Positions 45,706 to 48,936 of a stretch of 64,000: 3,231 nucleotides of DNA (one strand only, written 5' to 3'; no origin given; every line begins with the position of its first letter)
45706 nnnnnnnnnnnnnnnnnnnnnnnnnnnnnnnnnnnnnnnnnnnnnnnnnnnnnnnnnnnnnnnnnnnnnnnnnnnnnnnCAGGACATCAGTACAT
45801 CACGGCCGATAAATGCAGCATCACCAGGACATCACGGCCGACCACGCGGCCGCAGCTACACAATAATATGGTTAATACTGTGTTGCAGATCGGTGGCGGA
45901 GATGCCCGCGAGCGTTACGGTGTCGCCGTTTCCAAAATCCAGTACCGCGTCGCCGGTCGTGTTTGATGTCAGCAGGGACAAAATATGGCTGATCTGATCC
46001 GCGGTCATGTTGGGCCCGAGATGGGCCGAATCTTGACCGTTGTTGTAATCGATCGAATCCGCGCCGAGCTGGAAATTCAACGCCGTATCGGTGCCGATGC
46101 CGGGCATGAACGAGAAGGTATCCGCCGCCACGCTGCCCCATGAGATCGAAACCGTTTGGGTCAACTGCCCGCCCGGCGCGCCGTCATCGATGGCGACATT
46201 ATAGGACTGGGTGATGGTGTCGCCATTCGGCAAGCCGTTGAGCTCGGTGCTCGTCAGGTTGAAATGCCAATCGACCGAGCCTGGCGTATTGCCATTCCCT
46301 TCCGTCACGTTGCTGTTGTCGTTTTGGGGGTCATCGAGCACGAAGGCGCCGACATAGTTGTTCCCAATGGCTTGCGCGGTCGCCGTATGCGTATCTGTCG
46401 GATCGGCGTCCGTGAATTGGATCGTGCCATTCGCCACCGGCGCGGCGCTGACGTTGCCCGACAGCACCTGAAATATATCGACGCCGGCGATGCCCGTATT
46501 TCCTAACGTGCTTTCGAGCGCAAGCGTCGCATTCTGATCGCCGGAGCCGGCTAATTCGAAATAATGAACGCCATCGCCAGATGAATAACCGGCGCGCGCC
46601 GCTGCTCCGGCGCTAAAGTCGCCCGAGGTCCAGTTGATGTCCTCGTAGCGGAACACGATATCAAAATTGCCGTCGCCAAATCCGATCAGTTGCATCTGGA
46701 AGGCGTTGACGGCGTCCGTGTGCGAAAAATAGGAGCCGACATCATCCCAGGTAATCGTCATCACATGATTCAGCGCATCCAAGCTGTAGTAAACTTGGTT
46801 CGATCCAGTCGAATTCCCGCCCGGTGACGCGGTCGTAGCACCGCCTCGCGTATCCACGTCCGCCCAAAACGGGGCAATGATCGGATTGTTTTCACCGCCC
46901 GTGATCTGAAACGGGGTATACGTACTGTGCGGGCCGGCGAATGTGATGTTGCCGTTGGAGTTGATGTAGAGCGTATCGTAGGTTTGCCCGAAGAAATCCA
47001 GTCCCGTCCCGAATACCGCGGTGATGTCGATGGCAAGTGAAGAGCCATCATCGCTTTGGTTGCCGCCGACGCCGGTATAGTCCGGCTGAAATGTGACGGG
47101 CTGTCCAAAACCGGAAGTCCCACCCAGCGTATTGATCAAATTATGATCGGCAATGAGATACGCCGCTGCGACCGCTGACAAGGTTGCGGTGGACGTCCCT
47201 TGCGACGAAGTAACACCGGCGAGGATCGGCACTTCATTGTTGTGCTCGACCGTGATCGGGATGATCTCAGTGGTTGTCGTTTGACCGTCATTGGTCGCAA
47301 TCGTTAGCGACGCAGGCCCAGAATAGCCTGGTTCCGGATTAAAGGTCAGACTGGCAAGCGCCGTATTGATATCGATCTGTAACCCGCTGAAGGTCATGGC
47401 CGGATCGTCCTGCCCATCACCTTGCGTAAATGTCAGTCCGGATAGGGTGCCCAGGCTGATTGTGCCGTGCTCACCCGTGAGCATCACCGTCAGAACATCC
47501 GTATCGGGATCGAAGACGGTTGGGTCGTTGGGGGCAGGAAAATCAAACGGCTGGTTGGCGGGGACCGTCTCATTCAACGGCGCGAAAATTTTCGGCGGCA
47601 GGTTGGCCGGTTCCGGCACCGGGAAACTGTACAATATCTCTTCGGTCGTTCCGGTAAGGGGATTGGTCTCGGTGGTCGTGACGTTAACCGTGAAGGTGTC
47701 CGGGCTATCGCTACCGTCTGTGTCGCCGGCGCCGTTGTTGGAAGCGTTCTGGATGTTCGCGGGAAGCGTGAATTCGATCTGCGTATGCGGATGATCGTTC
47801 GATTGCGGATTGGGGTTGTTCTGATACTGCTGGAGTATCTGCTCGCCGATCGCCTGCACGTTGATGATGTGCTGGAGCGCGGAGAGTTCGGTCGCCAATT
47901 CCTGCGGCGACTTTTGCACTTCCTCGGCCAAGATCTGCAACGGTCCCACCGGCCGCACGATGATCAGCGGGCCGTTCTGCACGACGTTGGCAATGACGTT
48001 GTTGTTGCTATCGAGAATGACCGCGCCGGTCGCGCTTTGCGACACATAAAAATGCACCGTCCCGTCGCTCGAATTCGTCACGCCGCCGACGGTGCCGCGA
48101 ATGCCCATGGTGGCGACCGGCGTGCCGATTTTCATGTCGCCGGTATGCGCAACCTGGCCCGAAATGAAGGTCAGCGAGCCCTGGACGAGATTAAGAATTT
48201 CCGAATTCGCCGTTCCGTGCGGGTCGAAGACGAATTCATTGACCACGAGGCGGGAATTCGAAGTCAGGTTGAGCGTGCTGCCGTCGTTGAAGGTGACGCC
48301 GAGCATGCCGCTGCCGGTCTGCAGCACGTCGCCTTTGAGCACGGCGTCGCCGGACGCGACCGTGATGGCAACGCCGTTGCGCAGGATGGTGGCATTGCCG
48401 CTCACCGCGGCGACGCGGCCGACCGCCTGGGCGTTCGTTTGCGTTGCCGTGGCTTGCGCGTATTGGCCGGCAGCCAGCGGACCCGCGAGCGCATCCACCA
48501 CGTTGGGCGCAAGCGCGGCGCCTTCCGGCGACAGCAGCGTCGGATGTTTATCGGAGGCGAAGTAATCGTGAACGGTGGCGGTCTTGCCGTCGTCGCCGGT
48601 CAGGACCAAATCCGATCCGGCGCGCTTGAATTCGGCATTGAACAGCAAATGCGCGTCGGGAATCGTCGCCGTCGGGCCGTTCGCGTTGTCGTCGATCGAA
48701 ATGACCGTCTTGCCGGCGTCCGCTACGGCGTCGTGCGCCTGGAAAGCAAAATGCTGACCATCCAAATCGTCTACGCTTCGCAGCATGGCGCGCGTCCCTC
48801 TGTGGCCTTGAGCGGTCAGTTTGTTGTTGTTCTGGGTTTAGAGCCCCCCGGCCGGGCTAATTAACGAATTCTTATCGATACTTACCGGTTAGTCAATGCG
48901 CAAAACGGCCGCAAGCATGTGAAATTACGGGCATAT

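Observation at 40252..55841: Candidate cAMP-governed Lap-like surface-adhesion system (cyclase, hydrolase, four cNMP effectors, T1SS adhesin, LapG-like protease)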

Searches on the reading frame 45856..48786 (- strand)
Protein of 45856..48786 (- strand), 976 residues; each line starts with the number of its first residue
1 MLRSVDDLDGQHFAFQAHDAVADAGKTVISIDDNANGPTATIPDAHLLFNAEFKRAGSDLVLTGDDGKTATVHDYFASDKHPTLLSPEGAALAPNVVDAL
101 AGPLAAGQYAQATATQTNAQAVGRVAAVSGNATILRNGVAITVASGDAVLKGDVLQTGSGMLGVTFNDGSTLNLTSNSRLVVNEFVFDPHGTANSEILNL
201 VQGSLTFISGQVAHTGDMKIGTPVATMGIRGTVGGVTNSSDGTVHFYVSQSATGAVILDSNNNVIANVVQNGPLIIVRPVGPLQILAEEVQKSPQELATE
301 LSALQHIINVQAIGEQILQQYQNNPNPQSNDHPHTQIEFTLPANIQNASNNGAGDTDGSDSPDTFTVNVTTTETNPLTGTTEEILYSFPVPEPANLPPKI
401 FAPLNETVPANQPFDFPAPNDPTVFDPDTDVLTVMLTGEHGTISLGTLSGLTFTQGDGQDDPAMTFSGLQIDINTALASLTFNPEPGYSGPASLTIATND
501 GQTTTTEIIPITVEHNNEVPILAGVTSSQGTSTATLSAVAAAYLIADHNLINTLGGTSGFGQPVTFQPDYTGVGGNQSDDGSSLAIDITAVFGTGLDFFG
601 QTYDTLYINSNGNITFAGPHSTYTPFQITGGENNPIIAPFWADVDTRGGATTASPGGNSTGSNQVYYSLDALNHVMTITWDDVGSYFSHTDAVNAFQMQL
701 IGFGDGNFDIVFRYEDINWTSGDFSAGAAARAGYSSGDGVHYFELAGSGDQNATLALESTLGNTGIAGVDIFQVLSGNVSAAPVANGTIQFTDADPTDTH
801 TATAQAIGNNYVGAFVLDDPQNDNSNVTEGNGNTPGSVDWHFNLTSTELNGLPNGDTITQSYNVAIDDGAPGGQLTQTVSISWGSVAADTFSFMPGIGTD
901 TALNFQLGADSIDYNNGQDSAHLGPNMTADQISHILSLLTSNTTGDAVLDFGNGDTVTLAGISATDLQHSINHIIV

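Call 3: search_protein_families(library=pfam, proteins=[window:45856-48786:-], max_evalue=0.01)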
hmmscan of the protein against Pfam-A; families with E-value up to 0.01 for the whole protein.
window:45856-48786:- (976 aa): 2 families
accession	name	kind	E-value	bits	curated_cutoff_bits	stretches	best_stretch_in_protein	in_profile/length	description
PF06119.19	NIDO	-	1.1e-29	104.2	25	1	604-774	1-184/186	Nidogen-like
PF04773.18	FecR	-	7.2e-10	39.6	24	1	154-243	2-87/97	FecR protein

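Call 8: search_protein_families(library=ncbifam, proteins=[window:45856-48786:-], max_evalue=0.01)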
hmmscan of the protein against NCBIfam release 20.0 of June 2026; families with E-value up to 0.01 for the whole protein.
window:45856-48786:- (976 aa): 3 families
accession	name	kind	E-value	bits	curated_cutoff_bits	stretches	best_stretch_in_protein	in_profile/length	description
NF047849.1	Lsa33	exception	8.1e-07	28.5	420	1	126-324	33-230/310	surface adhesin Lsa33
NF033165.1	lipo_LipL45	exception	2e-05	23.8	350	1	111-237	30-155/391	lipoprotein LipL45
NF012211.1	tand_rpt_95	domain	0.00039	20.3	90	1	475-523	46-94/98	tandem-95 repeat protein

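Call 9: find_homologous_proteins(query=window:45856-48786:-, max_evalue=0.00001)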
Query window:45856-48786:- (976 aa): 338 proteins with E <= 0.00001 among 8000 candidates; the best 120 are listed.
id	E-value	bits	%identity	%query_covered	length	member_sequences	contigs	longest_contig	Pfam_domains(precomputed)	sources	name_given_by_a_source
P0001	0.0e+0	2148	100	100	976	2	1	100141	PF04773.19,PF06119.20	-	-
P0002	0.0e+0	1653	80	100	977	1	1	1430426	PF04773.19,PF06119.20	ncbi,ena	-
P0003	0.0e+0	1619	77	100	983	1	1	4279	PF04773.19,PF06119.20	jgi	jgi:hypothetical protein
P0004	0.0e+0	1474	72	100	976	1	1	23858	PF04773.19,PF06119.20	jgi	jgi:hypothetical protein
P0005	0.0e+0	1276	74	48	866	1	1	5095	PF04773.19,PF06119.20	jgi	jgi:Nidogen-like/FecR protein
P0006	0.0e+0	1123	57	100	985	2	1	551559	PF04773.19,PF17892.8,PF06119.20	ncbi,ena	-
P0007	0.0e+0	1022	58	54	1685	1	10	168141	PF04773.19,PF06119.20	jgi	jgi:VCBS repeat-containing protein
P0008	1.8e-286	971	59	54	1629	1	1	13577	PF04773.19,PF06119.20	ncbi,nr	ncbi:MAG: nidogen-like domain-containing protein, partial [Pseudolabrys sp.]|nr:nidogen-like domain-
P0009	3.2e-285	967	50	60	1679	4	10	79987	PF04773.19,PF06119.20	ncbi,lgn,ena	-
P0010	3.4e-274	931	54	48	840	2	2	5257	PF04773.19,PF06119.20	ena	-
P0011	5.7e-264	897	53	49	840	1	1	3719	PF04773.19,PF06119.20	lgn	-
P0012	1.8e-251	855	53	47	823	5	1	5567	PF04773.19,PF06119.20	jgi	jgi:hypothetical protein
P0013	1.7e-248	845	63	35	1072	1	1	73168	PF04773.19,PF06119.20,PF19077.7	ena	-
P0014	2.1e-247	842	57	41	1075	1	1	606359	PF04773.19,PF06119.20,PF19077.7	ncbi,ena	-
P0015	8.6e-197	674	86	37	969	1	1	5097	PF08548.18,PF04773.19,PF17892.8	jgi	jgi:Peptidase M10 serralysin C terminal/FecR protein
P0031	1.4e-164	568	43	86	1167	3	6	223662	PF04773.19,PF17963.8,PF17803.8,PF06119.20,PF00353.26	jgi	jgi:VCBS repeat-containing protein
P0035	1.6e-156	541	49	40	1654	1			PF04773.19,PF06119.20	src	-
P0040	1.8e-149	518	47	43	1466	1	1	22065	PF04773.19,PF17963.8,PF17892.8,PF17803.8,PF06119.20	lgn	-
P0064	2.5e-138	481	49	53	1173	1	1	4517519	PF04773.19,PF17963.8,PF17892.8,PF00092.35,PF17803.8,PF13519.13,PF16184.12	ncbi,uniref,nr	ncbi:VWA domain-containing protein [Pseudolabrys sp. FHR47]|uniref:VWA domain-containing protein n=1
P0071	1.5e-130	455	47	32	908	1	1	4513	PF04773.19,PF17892.8,PF17803.8,PF06119.20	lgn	-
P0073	4.6e-125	437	38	86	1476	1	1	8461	PF04773.19,PF17963.8,PF17892.8,PF17803.8,PF06119.20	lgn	-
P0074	5.9e-125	437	43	45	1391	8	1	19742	PF04773.19,PF25174.2,PF26549.1,PF17963.8,PF17892.8,PF17803.8,PF26550.2,PF06119.20,PF07676.19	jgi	-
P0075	3.2e-121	424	42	30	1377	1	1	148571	PF08548.18,PF04773.19,PF17963.8,PF17892.8,PF17803.8,PF06119.20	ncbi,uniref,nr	ncbi:nidogen-like domain-containing protein [Bradyrhizobium cenepequi]|uniref:nidogen-like domain-co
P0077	1.8e-117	412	60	32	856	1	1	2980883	PF04773.19,PF17963.8,PF00028.24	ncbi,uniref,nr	ncbi:FecR domain-containing protein [Undibacter mobilis]|uniref:Cadherin domain-containing protein n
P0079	1.8e-116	409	41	47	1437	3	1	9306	PF04773.19,PF17963.8,PF17892.8,PF17803.8,PF06119.20,PF00353.26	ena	-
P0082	4.0e-107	378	42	41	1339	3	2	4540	PF08548.18,PF04773.19,PF17803.8,PF06119.20,PF16184.12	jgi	jgi:VCBS repeat-containing protein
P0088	1.8e-93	332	38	37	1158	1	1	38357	PF04773.19,PF17963.8,PF17892.8,PF17803.8,PF06119.20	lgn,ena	-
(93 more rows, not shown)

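Call 11: find_encoding_contigs(protein=P0002, flank=10000, max_places=2)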
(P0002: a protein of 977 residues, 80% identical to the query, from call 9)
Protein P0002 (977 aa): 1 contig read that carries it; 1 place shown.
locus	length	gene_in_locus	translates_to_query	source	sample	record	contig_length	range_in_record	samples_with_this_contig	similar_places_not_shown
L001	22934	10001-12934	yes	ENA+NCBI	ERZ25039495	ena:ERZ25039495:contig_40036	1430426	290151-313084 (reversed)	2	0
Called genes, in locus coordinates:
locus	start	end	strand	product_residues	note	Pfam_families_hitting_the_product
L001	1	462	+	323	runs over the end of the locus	PF03401:TctC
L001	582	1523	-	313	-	PF00126:HTH_1, PF03466:LysR_substrate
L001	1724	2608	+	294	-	PF02668:TauD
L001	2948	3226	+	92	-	PF00027:cNMP_binding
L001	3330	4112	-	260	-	PF06035:Peptidase_C93, PF04473:DUF553 (weak)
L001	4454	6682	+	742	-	PF00916:Sulfate_transp, PF01740:STAS, PF13466:STAS_2 (weak), PF00027:cNMP_binding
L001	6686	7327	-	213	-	PF00027:cNMP_binding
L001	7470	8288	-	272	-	PF00753:Lactamase_B (weak), PF12706:Lactamase_B_2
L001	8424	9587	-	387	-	PF00520:Ion_trans, PF07885:Ion_trans_2, PF00027:cNMP_binding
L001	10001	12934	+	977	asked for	PF04773:FecR, PF06119:NIDO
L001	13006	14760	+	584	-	PF00664:ABC_membrane, PF00005:ABC_tran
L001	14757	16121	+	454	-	PF25917:BSH_RND (weak), PF25973:BSH_CzcB (weak), PF25994:HH_AprE, PF26002:Beta-barrel_AprE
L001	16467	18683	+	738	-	PF05226:CHASE2, PF00211:Guanylate_cyc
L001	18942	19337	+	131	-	-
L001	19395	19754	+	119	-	PF13442:Cytochrome_CBB3 (weak), PF00034:Cytochrom_C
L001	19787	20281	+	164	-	PF13501:SoxY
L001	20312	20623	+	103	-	PF08770:SoxZ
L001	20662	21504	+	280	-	PF21342:SoxA-TsdA_cyt-c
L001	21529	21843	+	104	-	-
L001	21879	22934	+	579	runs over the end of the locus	PF00149:Metallophos (weak), PF02872:5_nucleotid_C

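Call 12: find_encoding_contigs(protein=P0006, flank=10000, max_places=2)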
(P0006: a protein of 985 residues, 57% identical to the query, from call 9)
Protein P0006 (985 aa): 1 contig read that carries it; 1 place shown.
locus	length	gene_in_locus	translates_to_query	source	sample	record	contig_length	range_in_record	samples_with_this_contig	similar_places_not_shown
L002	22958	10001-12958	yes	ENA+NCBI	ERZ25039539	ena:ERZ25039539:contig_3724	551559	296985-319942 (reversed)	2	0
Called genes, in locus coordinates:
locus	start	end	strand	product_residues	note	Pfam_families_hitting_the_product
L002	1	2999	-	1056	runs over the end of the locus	PF13575:DUF4135, PF05147:LANC_like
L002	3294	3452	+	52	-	-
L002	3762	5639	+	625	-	PF00496:SBP_bac_5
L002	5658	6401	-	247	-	PF06035:Peptidase_C93, PF04473:DUF553 (weak)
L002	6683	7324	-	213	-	PF00027:cNMP_binding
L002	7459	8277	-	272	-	PF00753:Lactamase_B (faint), PF12706:Lactamase_B_2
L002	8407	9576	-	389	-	PF00520:Ion_trans, PF07885:Ion_trans_2, PF00027:cNMP_binding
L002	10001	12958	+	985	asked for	PF04773:FecR, PF17892:Cadherin_5, PF06119:NIDO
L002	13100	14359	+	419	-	-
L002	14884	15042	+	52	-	-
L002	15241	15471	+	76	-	PF25994:HH_AprE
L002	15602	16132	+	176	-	PF26002:Beta-barrel_AprE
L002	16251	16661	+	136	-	PF05226:CHASE2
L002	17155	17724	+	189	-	PF05226:CHASE2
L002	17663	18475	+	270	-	PF00211:Guanylate_cyc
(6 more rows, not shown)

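Call 13: find_encoding_contigs(protein=P0064, flank=10000, max_places=1)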
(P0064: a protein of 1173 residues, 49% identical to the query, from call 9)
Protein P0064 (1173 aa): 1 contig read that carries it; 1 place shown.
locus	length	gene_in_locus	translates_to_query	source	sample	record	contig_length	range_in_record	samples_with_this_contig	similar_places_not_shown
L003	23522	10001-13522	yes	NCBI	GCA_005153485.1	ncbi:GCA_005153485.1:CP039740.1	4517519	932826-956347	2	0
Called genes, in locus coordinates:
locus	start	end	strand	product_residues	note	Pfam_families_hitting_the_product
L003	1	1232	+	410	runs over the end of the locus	PF01757:Acyl_transf_3 (weak), PF10129:OpgC_C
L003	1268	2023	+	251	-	PF25182:NonGDSL, PF13472:Lipase_GDSL_2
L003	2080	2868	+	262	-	PF25182:NonGDSL, PF00657:Lipase_GDSL (weak), PF13472:Lipase_GDSL_2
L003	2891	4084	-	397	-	PF01053:Cys_Met_Meta_PP, PF00155:Aminotran_1_2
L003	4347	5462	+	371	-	PF06559:DCD_N, PF22769:DCD, PF22569:DCD_C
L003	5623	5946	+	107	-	PF13560:HTH_31, PF12844:HTH_19 (weak), PF01381:HTH_3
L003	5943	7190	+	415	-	PF13657:Couple_hipA, PF07804:HipA_C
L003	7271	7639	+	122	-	-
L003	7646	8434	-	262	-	PF06035:Peptidase_C93, PF04473:DUF553 (weak)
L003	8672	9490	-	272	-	PF00753:Lactamase_B (weak), PF12706:Lactamase_B_2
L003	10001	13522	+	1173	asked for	PF17892:Cadherin_5 (faint), PF04773:FecR, PF16184:Cadherin_3 (faint), PF17803:Cadherin_4 (weak), PF00092:VWA, PF13519:VWA_2, PF17963:Big_9 (weak)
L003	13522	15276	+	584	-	PF00664:ABC_membrane, PF00005:ABC_tran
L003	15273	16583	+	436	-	PF25919:BSH_CusB (faint), PF25917:BSH_RND (weak), PF25973:BSH_CzcB (weak), PF25994:HH_AprE, PF26002:Beta-barrel_AprE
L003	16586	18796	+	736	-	PF05226:CHASE2, PF00211:Guanylate_cyc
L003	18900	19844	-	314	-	PF00294:PfkB, PF08543:Phos_pyr_kin (weak)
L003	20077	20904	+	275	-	PF01925:TauE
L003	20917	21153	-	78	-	-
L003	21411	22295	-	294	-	PF01522:Polysacc_deac_1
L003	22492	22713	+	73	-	-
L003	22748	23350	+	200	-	PF00578:AhpC-TSA (weak), PF02630:SCO1-SenC, PF26971:TM-like_Thioredoxin-like_C (faint)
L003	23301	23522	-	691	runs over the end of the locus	PF00535:Glycos_transf_2, PF13641:Glyco_tranf_2_3, PF13632:Glyco_trans_2_3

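Call 14: find_encoding_contigs(protein=P0077, flank=10000, max_places=1)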
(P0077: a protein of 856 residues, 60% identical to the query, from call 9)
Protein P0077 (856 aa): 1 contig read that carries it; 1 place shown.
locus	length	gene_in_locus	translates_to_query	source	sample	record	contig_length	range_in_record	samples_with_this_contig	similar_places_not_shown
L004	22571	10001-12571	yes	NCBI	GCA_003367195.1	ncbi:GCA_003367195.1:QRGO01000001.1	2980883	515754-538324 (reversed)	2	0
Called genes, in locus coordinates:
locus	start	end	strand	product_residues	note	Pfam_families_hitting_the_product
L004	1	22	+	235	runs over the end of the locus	-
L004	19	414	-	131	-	PF04379:DUF525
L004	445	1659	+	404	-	PF01757:Acyl_transf_3 (faint), PF10129:OpgC_C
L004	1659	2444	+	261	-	PF25182:NonGDSL, PF13472:Lipase_GDSL_2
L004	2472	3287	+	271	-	PF25182:NonGDSL, PF00657:Lipase_GDSL (weak), PF13472:Lipase_GDSL_2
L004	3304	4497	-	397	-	PF01053:Cys_Met_Meta_PP, PF06838:Met_gamma_lyase (weak), PF00155:Aminotran_1_2, PF00266:Aminotran_5 (faint)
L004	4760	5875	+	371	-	PF06559:DCD_N, PF22769:DCD, PF22569:DCD_C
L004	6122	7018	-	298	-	PF04303:PrpF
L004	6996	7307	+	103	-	PF03330:DPBB_1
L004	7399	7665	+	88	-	-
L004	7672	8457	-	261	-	PF06035:Peptidase_C93, PF04473:DUF553 (weak)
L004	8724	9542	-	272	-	PF00753:Lactamase_B, PF12706:Lactamase_B_2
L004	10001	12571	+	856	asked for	PF04773:FecR, PF17963:Big_9 (weak), PF00028:Cadherin (weak)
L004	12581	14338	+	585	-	PF00664:ABC_membrane, PF00005:ABC_tran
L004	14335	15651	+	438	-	PF25919:BSH_CusB (faint), PF25917:BSH_RND (weak), PF25973:BSH_CzcB (weak), PF25994:HH_AprE, PF26002:Beta-barrel_AprE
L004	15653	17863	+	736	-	PF05226:CHASE2, PF00211:Guanylate_cyc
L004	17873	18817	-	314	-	PF00294:PfkB, PF08543:Phos_pyr_kin (weak)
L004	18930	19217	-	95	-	-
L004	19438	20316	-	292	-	PF01522:Polysacc_deac_1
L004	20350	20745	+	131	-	-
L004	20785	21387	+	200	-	PF00578:AhpC-TSA (weak), PF02630:SCO1-SenC, PF26971:TM-like_Thioredoxin-like_C (faint)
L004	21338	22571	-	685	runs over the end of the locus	PF00535:Glycos_transf_2, PF13641:Glyco_tranf_2_3, PF13632:Glyco_trans_2_3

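Call 15: find_encoding_contigs(protein=P0075, flank=10000, max_places=1)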
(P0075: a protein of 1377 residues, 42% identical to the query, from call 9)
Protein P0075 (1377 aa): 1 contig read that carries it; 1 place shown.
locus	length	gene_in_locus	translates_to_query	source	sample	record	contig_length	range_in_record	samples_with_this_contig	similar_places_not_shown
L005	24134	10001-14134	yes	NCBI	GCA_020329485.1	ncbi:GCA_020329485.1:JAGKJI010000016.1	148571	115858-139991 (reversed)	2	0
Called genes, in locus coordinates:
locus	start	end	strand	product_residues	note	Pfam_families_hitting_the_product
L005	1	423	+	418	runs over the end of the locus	PF02073:Peptidase_M29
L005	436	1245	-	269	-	PF13483:Lactamase_B_3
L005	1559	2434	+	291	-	PF02653:BPD_transp_2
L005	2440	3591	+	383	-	PF02653:BPD_transp_2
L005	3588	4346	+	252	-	PF00005:ABC_tran, PF13304:AAA_21 (faint), PF12399:BCA_ABC_TP_C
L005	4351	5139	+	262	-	PF00005:ABC_tran, PF13304:AAA_21 (faint)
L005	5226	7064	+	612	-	PF00501:AMP-binding, PF23562:AMP-binding_C_3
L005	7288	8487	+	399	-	PF13433:Peripla_BP_5, PF13458:Peripla_BP_6, PF01094:ANF_receptor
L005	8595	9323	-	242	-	PF06035:Peptidase_C93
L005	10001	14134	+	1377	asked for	PF04773:FecR, PF06119:NIDO, PF17803:Cadherin_4 (weak), PF17892:Cadherin_5, PF17803:Cadherin_4, PF17892:Cadherin_5, PF17963:Big_9, PF08548:Peptidase_M10_C (weak)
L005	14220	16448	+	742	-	PF05226:CHASE2, PF00211:Guanylate_cyc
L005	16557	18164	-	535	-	PF00496:SBP_bac_5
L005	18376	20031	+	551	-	PF00496:SBP_bac_5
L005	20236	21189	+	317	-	PF19300:BPD_transp_1_N (weak), PF00528:BPD_transp_1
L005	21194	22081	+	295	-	PF12911:OppC_N (weak), PF00528:BPD_transp_1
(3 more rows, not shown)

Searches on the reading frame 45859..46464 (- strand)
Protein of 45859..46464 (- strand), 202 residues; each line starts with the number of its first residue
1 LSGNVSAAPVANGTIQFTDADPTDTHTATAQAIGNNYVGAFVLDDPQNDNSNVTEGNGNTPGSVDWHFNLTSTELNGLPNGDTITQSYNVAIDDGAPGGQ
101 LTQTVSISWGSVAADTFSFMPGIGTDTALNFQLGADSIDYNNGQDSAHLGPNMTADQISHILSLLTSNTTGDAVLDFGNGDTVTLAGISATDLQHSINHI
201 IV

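Call 73: search_protein_families(library=pfam, proteins=[window:45859-46464:-], max_evalue=10)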
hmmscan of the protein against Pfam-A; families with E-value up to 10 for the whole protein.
seq(202 aa): 0 families

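Call 74: search_protein_families(library=ncbifam, proteins=[window:45859-46464:-], max_evalue=10)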
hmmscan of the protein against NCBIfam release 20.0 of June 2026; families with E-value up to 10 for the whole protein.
seq(202 aa): 1 family
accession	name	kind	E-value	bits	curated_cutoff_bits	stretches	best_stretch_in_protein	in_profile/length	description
TIGR01965.1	VCBS_repeat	domain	0.0054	16.9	15.5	1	13-107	2-75/99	VCBS domain-containing protein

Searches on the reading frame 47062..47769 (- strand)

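Call 73: search_protein_families(library=pfam, proteins=[window:47062-47769:-], max_evalue=10)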
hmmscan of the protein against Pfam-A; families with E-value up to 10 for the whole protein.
seq(236 aa): 2 families
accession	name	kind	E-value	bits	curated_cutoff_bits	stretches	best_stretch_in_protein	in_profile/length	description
PF17963.7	Big_9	-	0.0049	18.2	23.6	2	131-168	47-84/89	Bacterial Ig domain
PF17892.7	Cadherin_5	-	0.026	14.8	26.5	1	140-170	62-93/98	Cadherin-like domain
